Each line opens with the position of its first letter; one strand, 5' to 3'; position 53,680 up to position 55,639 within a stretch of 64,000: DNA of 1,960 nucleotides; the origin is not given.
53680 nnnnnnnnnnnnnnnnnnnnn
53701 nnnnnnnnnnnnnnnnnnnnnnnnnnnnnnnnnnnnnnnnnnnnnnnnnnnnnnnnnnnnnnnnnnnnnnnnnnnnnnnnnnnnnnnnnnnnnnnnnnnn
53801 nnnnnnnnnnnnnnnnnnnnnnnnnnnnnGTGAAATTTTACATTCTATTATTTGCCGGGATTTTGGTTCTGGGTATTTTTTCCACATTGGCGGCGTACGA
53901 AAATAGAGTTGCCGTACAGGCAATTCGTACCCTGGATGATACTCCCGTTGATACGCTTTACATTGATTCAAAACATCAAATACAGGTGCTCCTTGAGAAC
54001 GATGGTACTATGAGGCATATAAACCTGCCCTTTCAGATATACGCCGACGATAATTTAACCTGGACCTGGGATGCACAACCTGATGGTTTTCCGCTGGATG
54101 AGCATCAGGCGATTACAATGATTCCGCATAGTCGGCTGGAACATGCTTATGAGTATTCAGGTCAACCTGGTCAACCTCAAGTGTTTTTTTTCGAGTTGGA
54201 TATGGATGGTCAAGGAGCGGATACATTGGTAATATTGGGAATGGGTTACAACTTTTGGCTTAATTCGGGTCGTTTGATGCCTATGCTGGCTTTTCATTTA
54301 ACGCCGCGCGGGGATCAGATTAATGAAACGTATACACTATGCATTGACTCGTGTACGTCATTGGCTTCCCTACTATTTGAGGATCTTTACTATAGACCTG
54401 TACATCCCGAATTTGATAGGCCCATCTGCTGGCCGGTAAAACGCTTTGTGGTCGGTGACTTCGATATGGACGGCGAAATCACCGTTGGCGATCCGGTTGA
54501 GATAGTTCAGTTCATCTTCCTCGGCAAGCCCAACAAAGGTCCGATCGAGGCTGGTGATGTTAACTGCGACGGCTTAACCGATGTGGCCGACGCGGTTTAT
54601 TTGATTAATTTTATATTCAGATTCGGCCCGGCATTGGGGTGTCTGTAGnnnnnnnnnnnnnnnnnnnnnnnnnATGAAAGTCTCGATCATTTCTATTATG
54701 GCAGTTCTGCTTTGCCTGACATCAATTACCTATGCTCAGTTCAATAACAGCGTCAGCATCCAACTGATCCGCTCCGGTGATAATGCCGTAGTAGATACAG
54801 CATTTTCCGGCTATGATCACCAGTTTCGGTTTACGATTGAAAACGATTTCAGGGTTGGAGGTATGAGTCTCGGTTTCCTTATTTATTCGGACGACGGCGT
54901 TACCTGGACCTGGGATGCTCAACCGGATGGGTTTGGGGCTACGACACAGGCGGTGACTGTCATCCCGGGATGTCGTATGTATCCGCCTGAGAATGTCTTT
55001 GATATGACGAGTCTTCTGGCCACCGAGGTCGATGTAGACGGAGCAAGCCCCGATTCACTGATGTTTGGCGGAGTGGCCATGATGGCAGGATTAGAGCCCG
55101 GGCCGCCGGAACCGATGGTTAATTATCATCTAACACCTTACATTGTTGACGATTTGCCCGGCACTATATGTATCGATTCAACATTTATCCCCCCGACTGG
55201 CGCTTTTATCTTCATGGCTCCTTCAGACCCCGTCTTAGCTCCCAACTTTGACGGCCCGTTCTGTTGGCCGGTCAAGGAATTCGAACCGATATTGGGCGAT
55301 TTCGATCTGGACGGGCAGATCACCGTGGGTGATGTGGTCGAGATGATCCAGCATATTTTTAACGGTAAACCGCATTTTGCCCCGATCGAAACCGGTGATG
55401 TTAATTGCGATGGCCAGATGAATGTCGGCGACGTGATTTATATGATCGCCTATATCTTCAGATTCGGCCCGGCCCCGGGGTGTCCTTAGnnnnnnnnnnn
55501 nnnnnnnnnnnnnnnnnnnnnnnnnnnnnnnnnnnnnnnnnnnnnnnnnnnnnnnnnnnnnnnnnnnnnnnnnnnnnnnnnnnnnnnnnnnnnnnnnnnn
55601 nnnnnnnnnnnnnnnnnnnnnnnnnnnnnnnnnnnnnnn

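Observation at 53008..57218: Tandem array of five secreted paralogs (novel approx. 170-aa domain + dockerin-like tail) just downstream of a tRNA-Lys pair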

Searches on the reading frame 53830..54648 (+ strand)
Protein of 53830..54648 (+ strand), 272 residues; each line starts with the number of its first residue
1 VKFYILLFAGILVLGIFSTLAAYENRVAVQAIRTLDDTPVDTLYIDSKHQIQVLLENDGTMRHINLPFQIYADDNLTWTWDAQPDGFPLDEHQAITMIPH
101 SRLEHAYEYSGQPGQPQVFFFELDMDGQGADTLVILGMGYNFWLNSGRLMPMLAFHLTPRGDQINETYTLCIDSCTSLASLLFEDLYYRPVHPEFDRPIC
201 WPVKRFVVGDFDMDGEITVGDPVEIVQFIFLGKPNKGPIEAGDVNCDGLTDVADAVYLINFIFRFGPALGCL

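Call 3: search_protein_families(library=pfam, proteins=[window:53830-54648:+], max_evalue=1)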
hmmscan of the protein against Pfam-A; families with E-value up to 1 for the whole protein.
window:53830-54648:+ (272 aa): 3 families
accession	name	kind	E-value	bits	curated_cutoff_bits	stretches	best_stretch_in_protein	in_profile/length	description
PF00404.24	Dockerin_1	-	5.5e-05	23.7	22.9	1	209-262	2-56/57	Dockerin type I domain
PF13517.12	FG-GAP_3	-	0.03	15.4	26.9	0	228-252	35-59/61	FG-GAP-like repeat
PF01839.29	FG-GAP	-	0.28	11.6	22.1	0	241-253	7-19/37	FG-GAP repeat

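Call 64: search_protein_families(library=ncbifam, proteins=[window:53830-54648:+], max_evalue=1)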
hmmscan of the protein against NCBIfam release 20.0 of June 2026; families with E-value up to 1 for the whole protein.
window:53830-54648:+ (272 aa): 0 families

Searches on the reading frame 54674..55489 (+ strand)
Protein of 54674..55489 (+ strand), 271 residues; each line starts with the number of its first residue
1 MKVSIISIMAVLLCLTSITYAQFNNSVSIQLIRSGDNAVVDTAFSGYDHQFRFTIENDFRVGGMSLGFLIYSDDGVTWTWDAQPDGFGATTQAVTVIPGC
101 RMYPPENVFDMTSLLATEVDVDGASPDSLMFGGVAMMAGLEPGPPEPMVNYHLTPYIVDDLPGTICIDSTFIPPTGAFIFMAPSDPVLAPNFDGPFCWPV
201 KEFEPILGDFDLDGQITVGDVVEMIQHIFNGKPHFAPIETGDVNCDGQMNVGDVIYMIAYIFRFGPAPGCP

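Call 3: search_protein_families(library=pfam, proteins=[window:54674-55489:+], max_evalue=1)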
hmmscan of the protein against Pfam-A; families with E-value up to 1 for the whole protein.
window:54674-55489:+ (271 aa): 1 family
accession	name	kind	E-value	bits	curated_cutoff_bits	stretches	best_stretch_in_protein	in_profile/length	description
PF00404.24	Dockerin_1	-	6.4e-07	29.9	22.9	1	207-261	1-56/57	Dockerin type I domain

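Call 17: find_encoding_contigs(protein=window:54674-55489:+, flank=10000, max_places=3)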
Protein window:54674-55489:+ (271 aa): no gene with exactly this product is on record in the collection.

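Call 45: predict_structure(alignment_id=A6)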
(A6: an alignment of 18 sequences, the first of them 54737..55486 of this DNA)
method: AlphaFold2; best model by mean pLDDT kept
length: 250 residues; sequences in the alignment: 18
mean_pLDDT: 89.5   pTM: 0.84
mean pLDDT of the five models: 89.5, 88.4, 88.2, 84.0, 83.6
residues with pLDDT >= 90: 156; 70-90: 82; 50-70: 9; < 50: 3
segments of 3 or more residues with pLDDT < 50: 248-250
pLDDT, mean of each block of 10 residues (from residue 1): 90 92 95 96 95 93 95 97 96 92 89 94 97 89 92 80 82 94 82 85 91 83 86 89 63
secondary structure, 60 per line:
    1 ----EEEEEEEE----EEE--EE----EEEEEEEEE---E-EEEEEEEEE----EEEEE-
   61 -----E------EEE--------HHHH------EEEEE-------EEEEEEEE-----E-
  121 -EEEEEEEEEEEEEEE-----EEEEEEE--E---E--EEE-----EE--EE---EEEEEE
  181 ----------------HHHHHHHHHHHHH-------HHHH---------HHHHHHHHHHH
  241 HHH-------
elements in order: E5-12 E17-19 E28-36 E42-50 E55-59 E73-75 H84-87 E94-98 E106-113 E122-136 E142-148 E158-160 E175-180 H197-209 H217-220 H230-243

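Call 58: list_cluster_members(proteins=[window:54674-55486:+, window:56397-57215:+, window:25557-28112:+, window:48258-49286:+, window:15409-16803:-])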
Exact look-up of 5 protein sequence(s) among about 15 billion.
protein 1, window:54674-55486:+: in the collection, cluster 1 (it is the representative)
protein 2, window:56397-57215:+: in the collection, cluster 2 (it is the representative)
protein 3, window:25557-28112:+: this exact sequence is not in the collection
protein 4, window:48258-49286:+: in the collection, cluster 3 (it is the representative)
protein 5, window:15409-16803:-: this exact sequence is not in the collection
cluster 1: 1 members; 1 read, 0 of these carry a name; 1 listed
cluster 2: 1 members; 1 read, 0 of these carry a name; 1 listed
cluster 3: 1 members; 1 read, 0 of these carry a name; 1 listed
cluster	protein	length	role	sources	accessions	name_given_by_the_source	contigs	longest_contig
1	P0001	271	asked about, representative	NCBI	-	-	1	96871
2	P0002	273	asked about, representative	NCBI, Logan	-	-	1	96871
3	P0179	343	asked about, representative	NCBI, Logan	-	-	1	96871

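Call 64: search_protein_families(library=ncbifam, proteins=[window:54674-55489:+], max_evalue=1)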
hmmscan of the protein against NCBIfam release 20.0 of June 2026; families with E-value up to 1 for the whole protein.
window:54674-55489:+ (271 aa): 2 families
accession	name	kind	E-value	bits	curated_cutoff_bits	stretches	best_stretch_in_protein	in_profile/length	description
NF049990.1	CellobisidaseCelK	equivalog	0.013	13.6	1700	1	203-262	825-883/889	cellulose 1,4-beta-cellobiosidase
NF058614.1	PPMAGASynPpgS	equivalog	0.13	11.7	370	0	209-229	82-102/226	polyprenyl-phospho-N-acetylgalactosaminyl synthase PpgS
